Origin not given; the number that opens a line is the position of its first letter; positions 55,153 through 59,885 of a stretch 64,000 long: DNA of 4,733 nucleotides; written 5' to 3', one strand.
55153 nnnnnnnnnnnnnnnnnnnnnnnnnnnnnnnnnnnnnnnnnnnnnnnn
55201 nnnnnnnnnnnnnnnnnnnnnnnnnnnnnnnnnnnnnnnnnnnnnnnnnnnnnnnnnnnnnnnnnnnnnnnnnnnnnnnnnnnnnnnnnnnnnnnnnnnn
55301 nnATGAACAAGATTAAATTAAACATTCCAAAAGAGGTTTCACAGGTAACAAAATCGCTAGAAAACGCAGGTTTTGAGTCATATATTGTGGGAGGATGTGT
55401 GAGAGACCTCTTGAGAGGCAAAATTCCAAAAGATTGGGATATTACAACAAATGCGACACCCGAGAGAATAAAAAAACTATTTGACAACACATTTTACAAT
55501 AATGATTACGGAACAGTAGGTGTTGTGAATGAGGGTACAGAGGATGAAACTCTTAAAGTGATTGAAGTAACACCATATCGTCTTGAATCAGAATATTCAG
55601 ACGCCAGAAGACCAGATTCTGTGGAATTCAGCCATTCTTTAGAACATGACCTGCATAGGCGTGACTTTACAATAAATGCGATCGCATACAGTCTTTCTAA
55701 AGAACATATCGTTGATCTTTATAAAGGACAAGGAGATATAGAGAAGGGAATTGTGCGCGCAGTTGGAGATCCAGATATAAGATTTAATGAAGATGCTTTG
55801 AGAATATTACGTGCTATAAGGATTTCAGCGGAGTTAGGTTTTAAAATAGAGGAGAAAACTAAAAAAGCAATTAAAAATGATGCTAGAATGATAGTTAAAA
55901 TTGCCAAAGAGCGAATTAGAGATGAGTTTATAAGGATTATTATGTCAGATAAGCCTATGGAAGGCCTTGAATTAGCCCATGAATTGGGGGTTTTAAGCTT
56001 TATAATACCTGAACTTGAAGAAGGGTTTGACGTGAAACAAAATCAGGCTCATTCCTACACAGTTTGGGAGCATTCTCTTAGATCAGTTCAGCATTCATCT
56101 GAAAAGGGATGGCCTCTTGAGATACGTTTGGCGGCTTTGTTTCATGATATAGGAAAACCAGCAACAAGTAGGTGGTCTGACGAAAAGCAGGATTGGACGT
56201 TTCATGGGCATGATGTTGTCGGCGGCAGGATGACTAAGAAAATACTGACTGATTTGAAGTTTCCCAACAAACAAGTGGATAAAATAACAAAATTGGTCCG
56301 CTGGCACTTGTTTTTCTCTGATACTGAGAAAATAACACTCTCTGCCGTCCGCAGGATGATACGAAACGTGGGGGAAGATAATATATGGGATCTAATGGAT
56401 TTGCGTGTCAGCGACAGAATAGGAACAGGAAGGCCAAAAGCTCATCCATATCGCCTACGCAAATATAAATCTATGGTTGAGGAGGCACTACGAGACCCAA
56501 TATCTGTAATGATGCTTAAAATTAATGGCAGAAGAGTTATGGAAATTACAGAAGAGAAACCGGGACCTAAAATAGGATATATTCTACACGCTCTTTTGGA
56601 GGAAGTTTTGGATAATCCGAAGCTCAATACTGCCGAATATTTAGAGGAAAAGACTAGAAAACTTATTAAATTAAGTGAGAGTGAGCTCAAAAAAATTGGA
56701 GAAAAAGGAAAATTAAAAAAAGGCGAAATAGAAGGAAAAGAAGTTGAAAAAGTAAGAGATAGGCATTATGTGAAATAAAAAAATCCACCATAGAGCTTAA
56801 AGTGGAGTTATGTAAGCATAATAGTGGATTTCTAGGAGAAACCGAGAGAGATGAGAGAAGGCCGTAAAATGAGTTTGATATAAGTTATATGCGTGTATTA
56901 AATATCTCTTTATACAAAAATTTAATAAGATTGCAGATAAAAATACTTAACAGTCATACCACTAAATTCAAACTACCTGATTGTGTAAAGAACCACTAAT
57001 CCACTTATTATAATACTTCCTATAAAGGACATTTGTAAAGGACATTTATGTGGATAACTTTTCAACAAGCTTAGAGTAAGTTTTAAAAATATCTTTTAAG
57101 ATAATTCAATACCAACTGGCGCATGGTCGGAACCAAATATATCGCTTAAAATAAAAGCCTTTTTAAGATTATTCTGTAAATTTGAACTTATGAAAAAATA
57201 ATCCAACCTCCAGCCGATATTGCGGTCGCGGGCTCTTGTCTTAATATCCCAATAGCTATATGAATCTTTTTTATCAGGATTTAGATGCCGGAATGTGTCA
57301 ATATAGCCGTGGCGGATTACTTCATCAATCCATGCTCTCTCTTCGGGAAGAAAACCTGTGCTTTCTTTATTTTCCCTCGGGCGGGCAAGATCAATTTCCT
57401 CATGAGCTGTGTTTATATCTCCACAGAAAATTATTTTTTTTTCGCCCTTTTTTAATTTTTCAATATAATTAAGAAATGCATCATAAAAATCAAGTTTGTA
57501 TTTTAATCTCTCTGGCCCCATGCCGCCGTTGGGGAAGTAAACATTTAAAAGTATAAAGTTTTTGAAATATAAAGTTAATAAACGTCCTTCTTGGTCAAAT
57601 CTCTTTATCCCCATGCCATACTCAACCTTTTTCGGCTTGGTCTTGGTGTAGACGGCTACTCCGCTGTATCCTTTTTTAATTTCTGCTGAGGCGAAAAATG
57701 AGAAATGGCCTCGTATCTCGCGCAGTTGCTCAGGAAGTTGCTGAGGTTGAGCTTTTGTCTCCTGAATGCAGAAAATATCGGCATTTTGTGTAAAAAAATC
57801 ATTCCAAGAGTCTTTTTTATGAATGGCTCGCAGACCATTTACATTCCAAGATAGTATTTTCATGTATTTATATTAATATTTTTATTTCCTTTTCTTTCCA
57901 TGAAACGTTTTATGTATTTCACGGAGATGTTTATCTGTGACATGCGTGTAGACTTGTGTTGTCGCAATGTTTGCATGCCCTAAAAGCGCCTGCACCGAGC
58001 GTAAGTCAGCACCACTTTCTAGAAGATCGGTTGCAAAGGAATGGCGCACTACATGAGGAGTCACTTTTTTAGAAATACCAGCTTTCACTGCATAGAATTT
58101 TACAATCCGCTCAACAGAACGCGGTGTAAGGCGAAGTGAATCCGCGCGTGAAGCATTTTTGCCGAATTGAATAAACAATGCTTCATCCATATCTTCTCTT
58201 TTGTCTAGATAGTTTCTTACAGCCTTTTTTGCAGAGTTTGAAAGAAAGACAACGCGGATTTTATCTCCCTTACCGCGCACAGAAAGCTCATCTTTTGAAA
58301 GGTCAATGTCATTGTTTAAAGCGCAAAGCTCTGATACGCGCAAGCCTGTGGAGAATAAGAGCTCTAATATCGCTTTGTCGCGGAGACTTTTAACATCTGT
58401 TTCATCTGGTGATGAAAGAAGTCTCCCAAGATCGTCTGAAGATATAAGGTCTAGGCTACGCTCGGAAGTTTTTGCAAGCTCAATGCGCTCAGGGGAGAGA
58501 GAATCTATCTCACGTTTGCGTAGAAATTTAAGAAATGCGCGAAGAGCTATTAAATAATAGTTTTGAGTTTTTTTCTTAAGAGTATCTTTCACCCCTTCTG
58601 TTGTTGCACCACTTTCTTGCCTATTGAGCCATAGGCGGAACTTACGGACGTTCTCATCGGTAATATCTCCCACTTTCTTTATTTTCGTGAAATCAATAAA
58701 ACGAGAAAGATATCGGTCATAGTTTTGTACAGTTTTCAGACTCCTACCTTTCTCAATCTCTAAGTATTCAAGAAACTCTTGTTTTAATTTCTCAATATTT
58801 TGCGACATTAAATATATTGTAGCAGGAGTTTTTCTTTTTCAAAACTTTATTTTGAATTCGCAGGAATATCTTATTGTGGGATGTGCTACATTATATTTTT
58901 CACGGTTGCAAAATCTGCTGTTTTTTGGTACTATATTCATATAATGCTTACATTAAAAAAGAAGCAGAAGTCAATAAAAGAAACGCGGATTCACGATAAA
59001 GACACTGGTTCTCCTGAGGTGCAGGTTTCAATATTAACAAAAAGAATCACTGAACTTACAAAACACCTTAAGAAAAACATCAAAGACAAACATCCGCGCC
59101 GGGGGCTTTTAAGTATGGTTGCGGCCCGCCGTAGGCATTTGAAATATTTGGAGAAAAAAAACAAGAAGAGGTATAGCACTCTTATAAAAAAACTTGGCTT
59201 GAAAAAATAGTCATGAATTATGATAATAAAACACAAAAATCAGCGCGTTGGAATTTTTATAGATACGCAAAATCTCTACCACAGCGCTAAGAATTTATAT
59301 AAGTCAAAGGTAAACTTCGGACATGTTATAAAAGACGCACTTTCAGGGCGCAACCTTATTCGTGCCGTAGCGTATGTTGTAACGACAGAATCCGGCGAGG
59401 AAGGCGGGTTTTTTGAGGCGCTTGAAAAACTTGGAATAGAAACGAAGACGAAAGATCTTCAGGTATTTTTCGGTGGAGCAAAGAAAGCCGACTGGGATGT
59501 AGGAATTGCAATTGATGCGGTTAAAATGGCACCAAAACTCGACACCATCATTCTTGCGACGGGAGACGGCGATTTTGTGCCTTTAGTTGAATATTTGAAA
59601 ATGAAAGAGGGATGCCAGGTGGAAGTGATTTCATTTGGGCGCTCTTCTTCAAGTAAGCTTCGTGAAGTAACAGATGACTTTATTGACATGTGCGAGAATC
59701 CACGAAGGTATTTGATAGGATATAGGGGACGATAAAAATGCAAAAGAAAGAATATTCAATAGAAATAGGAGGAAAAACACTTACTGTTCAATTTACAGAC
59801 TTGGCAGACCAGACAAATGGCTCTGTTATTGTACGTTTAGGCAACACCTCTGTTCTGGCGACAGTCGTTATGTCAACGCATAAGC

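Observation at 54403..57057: Exact 14-bp direct repeat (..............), with an extra partial copy and a second perfect DnaA box, bracketing two tRNAs and cca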

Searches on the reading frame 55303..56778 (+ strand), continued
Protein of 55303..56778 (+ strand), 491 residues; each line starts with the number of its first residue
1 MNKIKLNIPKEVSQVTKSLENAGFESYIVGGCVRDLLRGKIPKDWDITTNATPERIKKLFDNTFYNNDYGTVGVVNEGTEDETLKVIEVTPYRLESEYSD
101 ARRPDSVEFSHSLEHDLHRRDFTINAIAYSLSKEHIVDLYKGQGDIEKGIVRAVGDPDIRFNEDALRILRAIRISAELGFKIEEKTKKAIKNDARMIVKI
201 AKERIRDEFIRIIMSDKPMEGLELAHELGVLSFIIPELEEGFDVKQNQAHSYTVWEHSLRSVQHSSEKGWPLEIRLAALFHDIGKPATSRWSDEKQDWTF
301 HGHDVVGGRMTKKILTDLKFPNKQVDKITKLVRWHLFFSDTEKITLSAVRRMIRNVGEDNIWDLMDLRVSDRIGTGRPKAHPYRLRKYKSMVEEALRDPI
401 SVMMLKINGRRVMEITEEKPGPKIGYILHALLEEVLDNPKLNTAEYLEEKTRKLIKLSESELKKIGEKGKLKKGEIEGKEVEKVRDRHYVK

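Call 79: find_encoding_contigs(protein=P0142, flank=4000, max_places=1)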
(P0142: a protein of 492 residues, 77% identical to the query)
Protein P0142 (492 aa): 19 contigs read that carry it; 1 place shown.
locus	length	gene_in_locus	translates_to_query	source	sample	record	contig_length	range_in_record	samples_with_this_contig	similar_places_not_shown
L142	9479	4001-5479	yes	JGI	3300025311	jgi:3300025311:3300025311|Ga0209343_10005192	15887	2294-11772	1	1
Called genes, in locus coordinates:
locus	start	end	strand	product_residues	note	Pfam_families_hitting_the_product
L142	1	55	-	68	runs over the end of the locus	PF13560:HTH_31, PF12844:HTH_19, PF01381:HTH_3, PF13443:HTH_26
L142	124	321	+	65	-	-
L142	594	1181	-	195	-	-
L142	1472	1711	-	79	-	PF26604:CBU_0592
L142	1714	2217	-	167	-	-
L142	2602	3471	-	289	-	PF01180:DHO_dh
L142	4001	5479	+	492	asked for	PF01743:PolyA_pol, PF12627:PolyA_pol_RNAbd, PF01966:HD, PF13735:tRNA_NucTran2_2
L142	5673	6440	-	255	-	PF03372:Exo_endo_phos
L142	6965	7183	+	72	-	-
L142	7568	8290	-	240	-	PF03167:UDG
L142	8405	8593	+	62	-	-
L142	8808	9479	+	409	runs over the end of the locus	PF01637:ATPase_2 (faint), PF13173:AAA_14, PF13635:DUF4143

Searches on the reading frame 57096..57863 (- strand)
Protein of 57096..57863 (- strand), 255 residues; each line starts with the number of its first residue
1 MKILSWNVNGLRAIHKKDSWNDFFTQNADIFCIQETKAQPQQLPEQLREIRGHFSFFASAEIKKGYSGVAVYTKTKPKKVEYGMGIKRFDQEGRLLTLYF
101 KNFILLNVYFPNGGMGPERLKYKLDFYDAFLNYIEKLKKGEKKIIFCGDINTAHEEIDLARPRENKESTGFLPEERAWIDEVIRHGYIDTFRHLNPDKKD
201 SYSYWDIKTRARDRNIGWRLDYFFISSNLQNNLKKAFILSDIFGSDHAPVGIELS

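Call 11: search_protein_families(library=pfam, proteins=[window:57096-57863:-])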
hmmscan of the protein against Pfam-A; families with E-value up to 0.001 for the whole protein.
window:57096-57863:- (255 aa): 2 families
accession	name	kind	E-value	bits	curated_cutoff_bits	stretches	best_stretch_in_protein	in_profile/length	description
PF03372.29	Exo_endo_phos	-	3.8e-28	99.1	24.5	1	4-247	1-225/225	Endonuclease/Exonuclease/phosphatase family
PF14529.12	Exo_endo_phos_2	-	0.00054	20.2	27.4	0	106-158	4-47/117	Endonuclease-reverse transcriptase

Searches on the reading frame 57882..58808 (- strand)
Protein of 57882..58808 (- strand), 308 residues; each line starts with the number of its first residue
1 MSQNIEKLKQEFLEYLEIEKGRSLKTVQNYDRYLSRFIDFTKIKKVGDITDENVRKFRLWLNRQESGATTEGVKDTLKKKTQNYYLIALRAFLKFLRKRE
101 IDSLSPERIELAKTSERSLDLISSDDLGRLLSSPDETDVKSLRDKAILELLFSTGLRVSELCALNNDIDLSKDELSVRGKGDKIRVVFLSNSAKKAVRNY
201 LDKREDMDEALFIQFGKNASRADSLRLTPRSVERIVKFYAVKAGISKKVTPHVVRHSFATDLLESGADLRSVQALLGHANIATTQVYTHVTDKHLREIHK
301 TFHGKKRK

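Call 11: search_protein_families(library=pfam, proteins=[window:57882-58808:-])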
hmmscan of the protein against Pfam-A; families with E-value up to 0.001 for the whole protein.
window:57882-58808:- (308 aa): 4 families
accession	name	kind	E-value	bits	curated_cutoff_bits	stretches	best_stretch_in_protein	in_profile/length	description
PF00589.27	Phage_integrase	-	9.7e-43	146.3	27.1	1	123-294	4-172/172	Phage integrase family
PF02899.23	Phage_int_SAM_1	-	1.2e-13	51.6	22.3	1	10-99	2-82/83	Phage integrase, N-terminal SAM-like domain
PF13495.12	Phage_int_SAM_4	-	2.9e-13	50.5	27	2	10-65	3-57/85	Phage integrase, N-terminal SAM-like domain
PF13102.12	Phage_int_SAM_5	-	1.3e-06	29.1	22.3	1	14-101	8-87/98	Phage integrase SAM-like domain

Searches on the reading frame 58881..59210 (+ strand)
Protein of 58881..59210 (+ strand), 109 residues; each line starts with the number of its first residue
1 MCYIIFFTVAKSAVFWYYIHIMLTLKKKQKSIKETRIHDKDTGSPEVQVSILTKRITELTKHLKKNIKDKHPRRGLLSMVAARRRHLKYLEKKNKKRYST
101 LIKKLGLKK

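Call 11: search_protein_families(library=pfam, proteins=[window:58881-59210:+])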
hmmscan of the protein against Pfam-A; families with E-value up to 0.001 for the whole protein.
window:58881-59210:+ (109 aa): 1 family
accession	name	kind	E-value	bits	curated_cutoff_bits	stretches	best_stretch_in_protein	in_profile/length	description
PF00312.27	Ribosomal_S15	-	8e-31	106.5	31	1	28-108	1-81/81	Ribosomal protein S15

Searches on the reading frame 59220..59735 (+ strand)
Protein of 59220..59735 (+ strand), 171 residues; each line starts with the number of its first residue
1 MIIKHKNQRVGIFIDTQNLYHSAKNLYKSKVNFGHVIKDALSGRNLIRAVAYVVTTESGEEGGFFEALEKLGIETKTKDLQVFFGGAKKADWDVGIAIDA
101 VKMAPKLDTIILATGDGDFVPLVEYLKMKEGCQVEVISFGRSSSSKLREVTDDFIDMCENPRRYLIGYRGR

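Call 11: search_protein_families(library=pfam, proteins=[window:59220-59735:+])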
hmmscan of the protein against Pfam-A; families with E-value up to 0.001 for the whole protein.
window:59220-59735:+ (171 aa): 1 family
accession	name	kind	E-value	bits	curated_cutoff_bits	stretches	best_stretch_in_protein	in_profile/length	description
PF01936.24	NYN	-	4.9e-35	121.6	24.2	1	9-157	1-144/145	NYN domain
